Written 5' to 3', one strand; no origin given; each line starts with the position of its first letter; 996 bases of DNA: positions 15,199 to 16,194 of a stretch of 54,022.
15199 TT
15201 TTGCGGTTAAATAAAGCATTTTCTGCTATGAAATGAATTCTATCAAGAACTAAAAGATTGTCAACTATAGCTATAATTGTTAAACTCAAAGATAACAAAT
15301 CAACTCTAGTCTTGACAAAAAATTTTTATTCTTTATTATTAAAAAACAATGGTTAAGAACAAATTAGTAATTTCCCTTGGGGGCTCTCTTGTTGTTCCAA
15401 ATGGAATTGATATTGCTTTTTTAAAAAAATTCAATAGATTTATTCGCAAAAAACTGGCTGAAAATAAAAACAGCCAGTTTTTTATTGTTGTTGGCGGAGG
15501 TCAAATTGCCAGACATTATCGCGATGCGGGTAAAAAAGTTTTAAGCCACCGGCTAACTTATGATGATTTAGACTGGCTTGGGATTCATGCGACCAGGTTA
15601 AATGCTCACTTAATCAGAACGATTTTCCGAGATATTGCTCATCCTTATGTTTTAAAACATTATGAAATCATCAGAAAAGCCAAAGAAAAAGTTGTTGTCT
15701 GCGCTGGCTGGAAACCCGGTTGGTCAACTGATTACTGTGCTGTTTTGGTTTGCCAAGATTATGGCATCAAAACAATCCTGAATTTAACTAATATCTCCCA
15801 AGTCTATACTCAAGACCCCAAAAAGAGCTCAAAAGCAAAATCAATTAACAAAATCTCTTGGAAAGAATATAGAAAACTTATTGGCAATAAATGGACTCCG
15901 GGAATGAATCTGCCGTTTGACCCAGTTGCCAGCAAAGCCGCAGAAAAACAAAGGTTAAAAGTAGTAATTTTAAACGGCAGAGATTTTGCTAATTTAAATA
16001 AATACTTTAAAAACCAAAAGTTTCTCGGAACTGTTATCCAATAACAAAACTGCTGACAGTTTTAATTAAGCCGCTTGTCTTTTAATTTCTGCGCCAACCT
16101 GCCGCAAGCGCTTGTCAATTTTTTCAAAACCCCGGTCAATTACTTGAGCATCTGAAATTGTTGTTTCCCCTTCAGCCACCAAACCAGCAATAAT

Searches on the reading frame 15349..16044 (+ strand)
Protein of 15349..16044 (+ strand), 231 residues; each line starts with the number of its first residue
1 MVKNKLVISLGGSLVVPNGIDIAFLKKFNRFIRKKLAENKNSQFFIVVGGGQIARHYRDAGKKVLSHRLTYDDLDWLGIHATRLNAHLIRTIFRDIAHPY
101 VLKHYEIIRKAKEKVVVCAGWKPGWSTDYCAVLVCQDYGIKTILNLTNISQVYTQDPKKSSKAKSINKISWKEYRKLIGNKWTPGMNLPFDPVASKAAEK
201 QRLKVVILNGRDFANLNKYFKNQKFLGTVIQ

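Call 80: search_protein_families(library=pfam, proteins=[window:15349-16044:+], max_evalue=0.01)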
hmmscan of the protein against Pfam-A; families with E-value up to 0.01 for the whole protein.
window:15349-16044:+ (231 aa): 1 family
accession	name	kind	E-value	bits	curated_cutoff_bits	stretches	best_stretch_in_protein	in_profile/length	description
PF00696.33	AA_kinase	-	1.7e-27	97.1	24.9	1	5-209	2-234/234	Amino acid kinase family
